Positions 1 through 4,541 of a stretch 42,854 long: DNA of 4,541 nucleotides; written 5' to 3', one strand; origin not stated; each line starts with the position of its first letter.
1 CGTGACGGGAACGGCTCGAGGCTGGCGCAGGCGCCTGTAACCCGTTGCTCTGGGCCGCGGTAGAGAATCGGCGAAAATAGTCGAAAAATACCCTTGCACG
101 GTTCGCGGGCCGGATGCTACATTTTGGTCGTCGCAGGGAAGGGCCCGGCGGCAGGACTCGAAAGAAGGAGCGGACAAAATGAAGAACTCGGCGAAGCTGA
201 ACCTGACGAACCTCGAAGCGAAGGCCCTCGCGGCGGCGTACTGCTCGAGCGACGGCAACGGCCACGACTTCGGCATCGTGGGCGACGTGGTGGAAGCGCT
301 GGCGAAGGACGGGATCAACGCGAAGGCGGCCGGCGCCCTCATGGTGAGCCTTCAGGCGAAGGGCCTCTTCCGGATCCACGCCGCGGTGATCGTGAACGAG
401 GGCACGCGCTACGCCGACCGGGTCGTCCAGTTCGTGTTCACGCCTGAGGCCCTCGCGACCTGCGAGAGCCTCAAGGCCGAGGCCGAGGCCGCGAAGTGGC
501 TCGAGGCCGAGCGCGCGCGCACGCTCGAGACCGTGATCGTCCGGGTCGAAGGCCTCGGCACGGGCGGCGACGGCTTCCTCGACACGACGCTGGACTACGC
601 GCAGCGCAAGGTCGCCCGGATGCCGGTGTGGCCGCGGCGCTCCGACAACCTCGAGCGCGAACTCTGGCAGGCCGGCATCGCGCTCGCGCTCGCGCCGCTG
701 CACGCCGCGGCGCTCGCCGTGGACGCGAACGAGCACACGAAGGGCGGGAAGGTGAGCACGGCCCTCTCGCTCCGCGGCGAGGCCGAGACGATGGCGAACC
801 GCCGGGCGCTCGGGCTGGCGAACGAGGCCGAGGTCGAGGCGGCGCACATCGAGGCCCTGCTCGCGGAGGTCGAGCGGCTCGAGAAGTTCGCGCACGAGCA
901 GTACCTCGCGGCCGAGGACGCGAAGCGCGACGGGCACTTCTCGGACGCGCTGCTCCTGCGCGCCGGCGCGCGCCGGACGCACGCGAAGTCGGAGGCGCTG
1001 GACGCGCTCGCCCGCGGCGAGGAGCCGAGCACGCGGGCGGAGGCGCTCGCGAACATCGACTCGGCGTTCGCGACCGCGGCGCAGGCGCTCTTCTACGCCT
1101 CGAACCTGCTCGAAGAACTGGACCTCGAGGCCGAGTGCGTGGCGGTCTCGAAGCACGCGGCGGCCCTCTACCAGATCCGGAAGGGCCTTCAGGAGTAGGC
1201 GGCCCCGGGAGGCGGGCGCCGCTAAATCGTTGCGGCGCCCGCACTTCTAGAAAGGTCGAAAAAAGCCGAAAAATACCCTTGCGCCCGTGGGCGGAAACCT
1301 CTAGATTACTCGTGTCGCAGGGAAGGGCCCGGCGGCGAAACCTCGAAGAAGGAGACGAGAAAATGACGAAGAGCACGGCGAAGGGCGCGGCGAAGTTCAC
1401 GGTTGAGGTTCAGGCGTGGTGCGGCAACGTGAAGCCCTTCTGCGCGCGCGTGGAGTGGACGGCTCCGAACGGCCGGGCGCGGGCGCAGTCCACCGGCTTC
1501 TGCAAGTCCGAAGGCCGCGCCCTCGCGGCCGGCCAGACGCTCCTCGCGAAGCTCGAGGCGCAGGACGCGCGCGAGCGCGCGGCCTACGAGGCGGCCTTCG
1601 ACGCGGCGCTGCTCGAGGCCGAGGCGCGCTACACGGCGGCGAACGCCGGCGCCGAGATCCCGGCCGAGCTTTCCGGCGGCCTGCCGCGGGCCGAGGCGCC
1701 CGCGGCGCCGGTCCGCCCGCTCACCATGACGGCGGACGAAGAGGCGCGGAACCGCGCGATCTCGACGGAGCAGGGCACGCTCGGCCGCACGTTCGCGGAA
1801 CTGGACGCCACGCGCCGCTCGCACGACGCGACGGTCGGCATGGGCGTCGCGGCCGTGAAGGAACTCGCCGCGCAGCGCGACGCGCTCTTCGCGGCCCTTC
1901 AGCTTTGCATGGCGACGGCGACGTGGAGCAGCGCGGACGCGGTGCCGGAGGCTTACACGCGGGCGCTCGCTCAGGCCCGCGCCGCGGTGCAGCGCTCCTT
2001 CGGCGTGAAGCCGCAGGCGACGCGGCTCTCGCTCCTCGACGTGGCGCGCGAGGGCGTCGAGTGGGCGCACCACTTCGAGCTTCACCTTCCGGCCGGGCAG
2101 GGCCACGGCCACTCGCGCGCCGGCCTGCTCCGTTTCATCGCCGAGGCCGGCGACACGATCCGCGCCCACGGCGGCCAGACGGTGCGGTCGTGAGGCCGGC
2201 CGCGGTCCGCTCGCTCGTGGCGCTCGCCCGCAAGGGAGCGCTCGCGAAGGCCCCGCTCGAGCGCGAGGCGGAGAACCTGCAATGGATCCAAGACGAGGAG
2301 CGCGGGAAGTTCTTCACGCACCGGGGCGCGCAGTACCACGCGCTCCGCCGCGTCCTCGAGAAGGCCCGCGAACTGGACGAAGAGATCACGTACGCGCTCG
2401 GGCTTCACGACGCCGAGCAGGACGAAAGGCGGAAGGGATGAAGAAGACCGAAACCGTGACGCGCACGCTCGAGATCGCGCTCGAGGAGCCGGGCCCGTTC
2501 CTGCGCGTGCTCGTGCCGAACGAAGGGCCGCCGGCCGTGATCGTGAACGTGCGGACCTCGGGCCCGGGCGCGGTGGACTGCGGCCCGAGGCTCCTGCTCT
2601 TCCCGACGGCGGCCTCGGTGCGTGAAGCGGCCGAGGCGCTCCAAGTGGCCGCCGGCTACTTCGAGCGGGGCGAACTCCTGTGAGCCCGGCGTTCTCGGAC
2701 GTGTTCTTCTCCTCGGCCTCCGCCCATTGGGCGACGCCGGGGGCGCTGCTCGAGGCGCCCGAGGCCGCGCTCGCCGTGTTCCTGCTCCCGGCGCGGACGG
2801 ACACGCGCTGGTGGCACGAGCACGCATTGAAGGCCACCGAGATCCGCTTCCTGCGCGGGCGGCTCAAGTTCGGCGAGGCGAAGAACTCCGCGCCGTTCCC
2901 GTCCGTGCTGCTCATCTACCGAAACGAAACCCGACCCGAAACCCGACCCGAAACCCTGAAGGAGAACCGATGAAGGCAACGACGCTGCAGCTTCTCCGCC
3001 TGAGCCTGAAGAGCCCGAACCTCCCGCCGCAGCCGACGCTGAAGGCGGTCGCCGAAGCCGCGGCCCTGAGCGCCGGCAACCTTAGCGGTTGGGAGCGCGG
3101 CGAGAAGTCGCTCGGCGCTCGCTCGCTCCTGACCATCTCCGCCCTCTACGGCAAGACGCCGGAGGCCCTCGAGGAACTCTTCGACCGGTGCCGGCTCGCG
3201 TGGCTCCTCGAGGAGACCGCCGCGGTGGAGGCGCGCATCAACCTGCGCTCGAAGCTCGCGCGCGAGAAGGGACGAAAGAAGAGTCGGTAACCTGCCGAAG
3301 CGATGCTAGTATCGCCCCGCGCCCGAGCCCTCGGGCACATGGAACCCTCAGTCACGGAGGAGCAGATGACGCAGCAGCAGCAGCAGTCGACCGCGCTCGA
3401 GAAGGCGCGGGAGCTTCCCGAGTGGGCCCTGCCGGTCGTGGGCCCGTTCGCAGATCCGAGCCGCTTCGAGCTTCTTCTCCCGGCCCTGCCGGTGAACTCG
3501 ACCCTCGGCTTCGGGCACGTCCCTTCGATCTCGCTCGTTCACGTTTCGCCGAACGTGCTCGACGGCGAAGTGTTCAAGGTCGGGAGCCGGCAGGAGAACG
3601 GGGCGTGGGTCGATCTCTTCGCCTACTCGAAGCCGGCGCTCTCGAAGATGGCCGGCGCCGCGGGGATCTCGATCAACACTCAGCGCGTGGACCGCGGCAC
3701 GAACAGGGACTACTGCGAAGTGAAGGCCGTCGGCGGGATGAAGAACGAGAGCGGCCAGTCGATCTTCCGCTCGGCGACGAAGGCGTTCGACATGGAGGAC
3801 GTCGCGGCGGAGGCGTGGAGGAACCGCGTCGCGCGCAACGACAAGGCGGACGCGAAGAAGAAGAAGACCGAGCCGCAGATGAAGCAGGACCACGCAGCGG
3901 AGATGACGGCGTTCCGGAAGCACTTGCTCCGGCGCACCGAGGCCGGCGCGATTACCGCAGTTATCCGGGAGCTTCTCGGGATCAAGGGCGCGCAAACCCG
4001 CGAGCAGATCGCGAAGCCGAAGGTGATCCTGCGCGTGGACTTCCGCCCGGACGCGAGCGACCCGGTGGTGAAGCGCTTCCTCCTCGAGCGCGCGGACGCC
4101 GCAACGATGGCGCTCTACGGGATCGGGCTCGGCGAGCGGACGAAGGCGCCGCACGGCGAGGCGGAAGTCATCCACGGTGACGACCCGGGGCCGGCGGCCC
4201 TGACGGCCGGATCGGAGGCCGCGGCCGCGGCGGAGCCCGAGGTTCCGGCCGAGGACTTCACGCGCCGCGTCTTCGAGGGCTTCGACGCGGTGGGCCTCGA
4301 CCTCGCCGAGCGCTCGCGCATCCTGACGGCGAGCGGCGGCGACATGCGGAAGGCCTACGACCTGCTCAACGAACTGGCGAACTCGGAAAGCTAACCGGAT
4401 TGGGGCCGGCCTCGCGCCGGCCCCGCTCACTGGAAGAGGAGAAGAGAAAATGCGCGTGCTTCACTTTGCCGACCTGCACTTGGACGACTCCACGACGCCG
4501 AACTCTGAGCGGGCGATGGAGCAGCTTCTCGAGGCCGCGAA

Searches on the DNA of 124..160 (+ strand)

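Call 92: build_rna_model(alignment_id=A4, structure=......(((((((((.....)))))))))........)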
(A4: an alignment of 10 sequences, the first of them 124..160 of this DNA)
Model R1 built from alignment A4 (10 sequences, 37 columns); structure: as given.
model positions 37; base pairs 9; branch points 0; effective number of sequences 10; information 0.864 bits per position. Calibrated on 0.2 Mb of random sequence (short: E-values are rough).
structure used (alignment columns):
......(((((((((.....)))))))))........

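Call 93: search_with_rna_model(model_id=R1, sources=[window, L001, L002, L003, L004, L005, L006, L007, L008, L009, L010, L011, L012, L013, L014, L015, L016, L017, L018, L019, L020, L021, L022, L023, L024, L109, L111, L112, L113, L114, L115, L116, L118, L119, L120, L121, L123], max_evalue=1)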
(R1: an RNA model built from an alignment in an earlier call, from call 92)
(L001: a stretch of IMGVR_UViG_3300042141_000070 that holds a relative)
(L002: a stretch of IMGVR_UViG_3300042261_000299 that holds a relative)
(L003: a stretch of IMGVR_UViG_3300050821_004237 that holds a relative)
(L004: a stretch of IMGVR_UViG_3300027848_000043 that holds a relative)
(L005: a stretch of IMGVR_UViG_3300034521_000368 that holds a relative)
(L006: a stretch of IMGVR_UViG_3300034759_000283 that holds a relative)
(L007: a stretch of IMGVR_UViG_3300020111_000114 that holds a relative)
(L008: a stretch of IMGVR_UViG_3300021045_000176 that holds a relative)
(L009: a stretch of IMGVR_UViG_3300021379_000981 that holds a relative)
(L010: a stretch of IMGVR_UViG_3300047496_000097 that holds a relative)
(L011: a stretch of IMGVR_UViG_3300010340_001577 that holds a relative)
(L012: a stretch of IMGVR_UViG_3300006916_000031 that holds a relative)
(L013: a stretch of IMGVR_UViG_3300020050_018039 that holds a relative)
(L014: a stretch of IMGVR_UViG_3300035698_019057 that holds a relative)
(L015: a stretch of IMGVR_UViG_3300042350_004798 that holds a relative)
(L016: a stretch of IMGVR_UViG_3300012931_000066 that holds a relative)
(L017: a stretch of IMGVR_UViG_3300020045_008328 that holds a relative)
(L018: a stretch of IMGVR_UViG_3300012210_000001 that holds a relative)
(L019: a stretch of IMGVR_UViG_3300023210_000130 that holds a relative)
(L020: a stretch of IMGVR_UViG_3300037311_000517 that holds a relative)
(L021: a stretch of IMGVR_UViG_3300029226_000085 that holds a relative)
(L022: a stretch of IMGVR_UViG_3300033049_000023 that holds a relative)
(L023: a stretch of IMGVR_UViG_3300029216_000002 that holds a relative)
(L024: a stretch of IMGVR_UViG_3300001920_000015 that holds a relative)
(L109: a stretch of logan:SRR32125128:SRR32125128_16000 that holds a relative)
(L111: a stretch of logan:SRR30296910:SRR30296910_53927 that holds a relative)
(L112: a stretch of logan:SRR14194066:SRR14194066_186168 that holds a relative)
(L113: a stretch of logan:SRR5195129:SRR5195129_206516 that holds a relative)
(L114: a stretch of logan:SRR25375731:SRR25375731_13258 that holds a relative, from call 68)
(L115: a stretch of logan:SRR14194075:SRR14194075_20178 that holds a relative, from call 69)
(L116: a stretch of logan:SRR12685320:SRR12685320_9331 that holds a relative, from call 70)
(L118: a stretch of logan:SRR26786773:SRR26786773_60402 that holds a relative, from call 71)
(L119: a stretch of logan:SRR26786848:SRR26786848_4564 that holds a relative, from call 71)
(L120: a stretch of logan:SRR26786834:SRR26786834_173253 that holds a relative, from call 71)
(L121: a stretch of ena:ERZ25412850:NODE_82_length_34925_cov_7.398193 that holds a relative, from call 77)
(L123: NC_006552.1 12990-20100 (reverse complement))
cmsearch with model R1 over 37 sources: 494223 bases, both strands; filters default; matches with E-value up to 1: 13.
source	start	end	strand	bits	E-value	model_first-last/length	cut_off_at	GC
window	41082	41118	+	44.5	2.2e-07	1-37/37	no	0.73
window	1308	1344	+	42.5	6.9e-07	1-37/37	no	0.7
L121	8138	8174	+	42.3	7.7e-07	1-37/37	no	0.76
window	124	160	+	41.3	1.3e-06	1-37/37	no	0.73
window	40760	40796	+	39.5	3.5e-06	1-37/37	no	0.7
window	40625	40661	-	39.2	4.2e-06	1-37/37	no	0.68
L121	5862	5898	+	38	7.9e-06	1-37/37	no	0.76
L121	5727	5763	-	35.8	2.6e-05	1-37/37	no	0.68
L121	6325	6361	+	33.7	8.3e-05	1-37/37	no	0.7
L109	7101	7137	+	33.2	0.00011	1-37/37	no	0.68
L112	1257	1284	+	31.3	0.00031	1-28/37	3'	0.79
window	39482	39532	+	17.8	0.5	1-37/37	no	0.8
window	25653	25689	-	17.2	0.67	1-37/37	no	0.76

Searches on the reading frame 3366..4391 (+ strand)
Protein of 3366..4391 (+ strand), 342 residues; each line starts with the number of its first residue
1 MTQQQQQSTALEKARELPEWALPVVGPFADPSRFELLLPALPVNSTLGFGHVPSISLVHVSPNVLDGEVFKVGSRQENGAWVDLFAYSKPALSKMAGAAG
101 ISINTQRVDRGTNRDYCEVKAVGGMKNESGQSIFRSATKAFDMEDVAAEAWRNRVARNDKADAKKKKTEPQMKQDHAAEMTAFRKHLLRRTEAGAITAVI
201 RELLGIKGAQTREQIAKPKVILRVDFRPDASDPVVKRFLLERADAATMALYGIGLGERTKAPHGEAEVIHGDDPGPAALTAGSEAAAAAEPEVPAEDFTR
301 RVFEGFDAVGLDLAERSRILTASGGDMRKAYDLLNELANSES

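Call 67: find_homologous_proteins(query=window:3366-4391:+, max_evalue=1e-10)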
Query window:3366-4391:+ (342 aa): 16 proteins with E <= 1e-10 among 8000 candidates.
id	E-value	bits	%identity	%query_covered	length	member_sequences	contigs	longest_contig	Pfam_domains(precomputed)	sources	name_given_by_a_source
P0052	1.2e-220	749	100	100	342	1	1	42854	-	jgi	-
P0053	1.4e-181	621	86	100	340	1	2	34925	-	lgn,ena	-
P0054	6.6e-100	353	54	94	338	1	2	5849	-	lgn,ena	-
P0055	7.0e-96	339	51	96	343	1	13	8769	-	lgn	-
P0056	1.5e-92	328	50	93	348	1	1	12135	-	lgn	-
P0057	1.6e-90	322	49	95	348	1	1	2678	-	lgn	-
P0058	4.0e-88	314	49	97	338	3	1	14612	-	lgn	-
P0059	1.8e-77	279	44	98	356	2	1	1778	-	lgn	-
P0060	4.8e-72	261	46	95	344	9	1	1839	-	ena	-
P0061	6.3e-71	257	46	98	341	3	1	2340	-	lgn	-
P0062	1.3e-66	243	40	98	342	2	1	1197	-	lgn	-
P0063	8.1e-65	237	43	97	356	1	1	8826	-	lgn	-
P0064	1.0e-63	234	39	98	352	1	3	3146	-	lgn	-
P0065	2.0e-61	226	43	82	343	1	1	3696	-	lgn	-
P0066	3.9e-57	212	37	95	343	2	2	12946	-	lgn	-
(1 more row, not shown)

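Call 68: find_encoding_contigs(protein=P0058, flank=10000, max_places=2)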
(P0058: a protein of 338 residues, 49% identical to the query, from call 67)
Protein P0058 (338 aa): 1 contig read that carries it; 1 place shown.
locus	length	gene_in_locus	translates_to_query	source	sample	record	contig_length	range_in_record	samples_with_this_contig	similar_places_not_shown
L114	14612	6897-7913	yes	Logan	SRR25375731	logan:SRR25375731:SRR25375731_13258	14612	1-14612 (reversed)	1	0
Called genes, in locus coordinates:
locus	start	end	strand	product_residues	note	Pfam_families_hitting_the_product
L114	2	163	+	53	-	?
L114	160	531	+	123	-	-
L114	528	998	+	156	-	-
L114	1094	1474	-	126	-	-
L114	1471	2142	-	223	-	-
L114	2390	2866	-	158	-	-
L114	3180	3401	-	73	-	-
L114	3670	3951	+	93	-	-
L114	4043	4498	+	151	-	-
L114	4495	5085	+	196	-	-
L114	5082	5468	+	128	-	-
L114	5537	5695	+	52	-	-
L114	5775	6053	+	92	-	PF01381:HTH_3 (weak), PF13560:HTH_31 (weak)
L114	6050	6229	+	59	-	-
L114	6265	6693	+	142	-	-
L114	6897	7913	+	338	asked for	-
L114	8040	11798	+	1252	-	PF00149:Metallophos, PF12850:Metallophos_2 (weak), PF02463:SMC_N (weak), PF13476:AAA_23 (weak)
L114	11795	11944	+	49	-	-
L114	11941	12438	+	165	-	-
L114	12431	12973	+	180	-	-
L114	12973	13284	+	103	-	-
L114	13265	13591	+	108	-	-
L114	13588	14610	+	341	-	?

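Call 69: find_encoding_contigs(protein=P0056, flank=10000, max_places=2)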
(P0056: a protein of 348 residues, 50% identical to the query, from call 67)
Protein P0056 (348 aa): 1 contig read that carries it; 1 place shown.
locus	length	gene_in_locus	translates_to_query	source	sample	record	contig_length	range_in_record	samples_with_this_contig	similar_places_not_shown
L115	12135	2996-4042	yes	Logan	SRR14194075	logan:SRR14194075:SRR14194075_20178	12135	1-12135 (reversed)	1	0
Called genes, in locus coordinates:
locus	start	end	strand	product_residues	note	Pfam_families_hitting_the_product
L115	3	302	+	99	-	?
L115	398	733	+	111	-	-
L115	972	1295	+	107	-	-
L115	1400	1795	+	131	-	PF23886:DUF7239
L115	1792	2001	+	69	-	-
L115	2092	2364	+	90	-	PF13560:HTH_31, PF01381:HTH_3 (weak)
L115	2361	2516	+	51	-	-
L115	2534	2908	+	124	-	-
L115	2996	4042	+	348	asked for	-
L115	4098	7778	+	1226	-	PF00149:Metallophos, PF12850:Metallophos_2, PF02463:SMC_N, PF13476:AAA_23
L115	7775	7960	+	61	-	-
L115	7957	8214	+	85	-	-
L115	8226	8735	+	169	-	-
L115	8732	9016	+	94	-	-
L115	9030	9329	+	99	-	-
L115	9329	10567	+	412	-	PF01555:N6_N4_Mtase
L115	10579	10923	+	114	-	-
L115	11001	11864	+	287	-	PF07120:DUF1376 (weak)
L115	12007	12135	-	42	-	?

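Call 70: find_encoding_contigs(protein=P0066, flank=10000, max_places=2)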
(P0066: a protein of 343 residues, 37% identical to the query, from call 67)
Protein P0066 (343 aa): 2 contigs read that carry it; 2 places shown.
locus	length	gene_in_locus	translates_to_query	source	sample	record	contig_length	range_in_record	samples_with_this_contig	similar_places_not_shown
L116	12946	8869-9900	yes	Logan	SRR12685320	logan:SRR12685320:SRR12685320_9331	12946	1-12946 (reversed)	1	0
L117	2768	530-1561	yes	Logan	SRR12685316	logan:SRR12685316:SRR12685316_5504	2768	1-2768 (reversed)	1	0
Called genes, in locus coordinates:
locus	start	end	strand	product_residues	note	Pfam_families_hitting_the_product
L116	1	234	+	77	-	?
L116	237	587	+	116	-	-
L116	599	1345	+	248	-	-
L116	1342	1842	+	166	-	PF07486:Hydrolase_2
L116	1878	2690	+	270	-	-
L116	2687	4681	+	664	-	-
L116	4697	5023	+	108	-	-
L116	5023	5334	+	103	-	-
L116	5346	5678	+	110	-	-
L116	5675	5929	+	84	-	-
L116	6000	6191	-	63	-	-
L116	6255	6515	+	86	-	PF01381:HTH_3, PF13560:HTH_31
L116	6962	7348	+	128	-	-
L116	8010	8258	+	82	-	-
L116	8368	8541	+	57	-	-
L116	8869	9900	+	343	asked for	-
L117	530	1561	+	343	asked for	-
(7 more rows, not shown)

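Call 71: find_encoding_contigs(protein=P0055, flank=10000, max_places=3)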
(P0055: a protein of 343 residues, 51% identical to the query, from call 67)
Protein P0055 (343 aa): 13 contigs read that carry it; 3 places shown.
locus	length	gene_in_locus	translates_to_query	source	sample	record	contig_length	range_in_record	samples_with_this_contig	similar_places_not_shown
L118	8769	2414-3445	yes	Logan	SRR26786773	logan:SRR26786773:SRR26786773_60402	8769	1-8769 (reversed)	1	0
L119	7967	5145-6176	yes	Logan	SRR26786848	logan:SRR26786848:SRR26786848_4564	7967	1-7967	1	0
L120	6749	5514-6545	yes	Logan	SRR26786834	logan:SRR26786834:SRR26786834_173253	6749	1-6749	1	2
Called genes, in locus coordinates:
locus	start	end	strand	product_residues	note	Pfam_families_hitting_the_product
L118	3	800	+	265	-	?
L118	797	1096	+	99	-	-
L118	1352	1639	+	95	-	PF13560:HTH_31, PF01381:HTH_3 (weak)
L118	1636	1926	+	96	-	-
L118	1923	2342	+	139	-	-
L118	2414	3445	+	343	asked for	-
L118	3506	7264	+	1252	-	PF00149:Metallophos, PF12850:Metallophos_2, PF02463:SMC_N (weak), PF13476:AAA_23 (faint)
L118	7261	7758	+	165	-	-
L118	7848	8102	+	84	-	-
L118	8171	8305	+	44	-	-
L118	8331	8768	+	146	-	?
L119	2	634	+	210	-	?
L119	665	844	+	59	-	-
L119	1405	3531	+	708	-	-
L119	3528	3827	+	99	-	-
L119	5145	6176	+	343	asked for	-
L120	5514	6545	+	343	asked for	-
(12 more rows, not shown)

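Call 74: search_protein_families(library=pfam, proteins=[L114:13265-13588:+, L115:9030-9326:+, L115:8732-9013:+, L114:12973-13281:+, window:3366-4391:+], max_evalue=0.1)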
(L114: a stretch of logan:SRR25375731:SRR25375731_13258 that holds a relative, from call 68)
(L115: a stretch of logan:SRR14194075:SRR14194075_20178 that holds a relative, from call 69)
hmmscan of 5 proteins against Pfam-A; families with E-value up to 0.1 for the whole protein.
L114:13265-13588:+ (108 aa): 1 family
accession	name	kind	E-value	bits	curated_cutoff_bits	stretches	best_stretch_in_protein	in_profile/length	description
PF02599.21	CsrA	-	0.0014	19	27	1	1-54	1-47/53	Global regulator protein family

L115:9030-9326:+ (99 aa): 1 family
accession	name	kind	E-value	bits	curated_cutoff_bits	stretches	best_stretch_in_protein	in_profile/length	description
PF02599.21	CsrA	-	0.0014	19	27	1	1-54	1-50/53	Global regulator protein family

L115:8732-9013:+ (94 aa): 1 family
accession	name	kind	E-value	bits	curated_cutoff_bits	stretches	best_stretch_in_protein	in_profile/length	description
PF19561.4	DUF6083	-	0.0027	17.9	27.1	1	6-77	19-87/112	Family of unknown function (DUF6083)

L114:12973-13281:+ (103 aa): 2 families
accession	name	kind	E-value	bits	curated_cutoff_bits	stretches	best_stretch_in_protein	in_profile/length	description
PF19561.4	DUF6083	-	0.0084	16.3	27.1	1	4-77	15-85/112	Family of unknown function (DUF6083)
PF18574.7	zf_C2HC_14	-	0.064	13.5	25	0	70-77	21-28/33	C2HC Zing finger domain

window:3366-4391:+ (342 aa): 0 families

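Call 77: find_encoding_contigs(protein=P0053, flank=10000, max_places=2)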
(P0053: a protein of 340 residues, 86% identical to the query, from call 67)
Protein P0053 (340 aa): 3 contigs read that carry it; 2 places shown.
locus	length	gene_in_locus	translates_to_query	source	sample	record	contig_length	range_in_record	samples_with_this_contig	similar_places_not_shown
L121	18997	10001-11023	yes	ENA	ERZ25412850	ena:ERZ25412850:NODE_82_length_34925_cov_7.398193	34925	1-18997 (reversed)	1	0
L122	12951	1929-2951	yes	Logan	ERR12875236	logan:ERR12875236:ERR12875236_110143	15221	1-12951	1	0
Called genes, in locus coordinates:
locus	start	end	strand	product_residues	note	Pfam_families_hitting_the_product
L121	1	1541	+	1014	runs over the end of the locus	-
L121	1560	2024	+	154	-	-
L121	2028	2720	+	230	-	-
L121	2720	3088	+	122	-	-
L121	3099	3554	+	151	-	PF01510:Amidase_2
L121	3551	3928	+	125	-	-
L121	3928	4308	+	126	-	-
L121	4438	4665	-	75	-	-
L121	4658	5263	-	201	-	-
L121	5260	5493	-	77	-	-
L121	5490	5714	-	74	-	-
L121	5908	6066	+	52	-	-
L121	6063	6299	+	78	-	-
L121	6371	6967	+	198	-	-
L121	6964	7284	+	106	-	-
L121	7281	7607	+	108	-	-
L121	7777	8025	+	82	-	-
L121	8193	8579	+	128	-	-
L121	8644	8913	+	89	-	-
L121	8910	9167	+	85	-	-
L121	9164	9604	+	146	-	PF05869:Dam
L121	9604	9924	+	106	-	-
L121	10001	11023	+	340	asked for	-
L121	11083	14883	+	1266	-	PF00149:Metallophos, PF12850:Metallophos_2 (weak), PF02463:SMC_N, PF13476:AAA_23 (weak)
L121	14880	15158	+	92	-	-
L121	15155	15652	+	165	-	-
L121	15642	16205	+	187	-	-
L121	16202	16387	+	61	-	-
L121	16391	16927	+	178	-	-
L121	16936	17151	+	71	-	PF02599:CsrA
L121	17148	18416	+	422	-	PF01555:N6_N4_Mtase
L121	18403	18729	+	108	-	-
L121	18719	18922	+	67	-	-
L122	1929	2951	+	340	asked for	-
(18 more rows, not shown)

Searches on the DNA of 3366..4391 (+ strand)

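Call 91: search_rna_families(sources=[L121], threshold=evalue, max_evalue=1)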
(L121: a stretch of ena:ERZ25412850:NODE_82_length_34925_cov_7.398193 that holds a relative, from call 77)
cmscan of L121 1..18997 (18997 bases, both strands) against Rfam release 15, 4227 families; matches with E-value up to 1: 0.
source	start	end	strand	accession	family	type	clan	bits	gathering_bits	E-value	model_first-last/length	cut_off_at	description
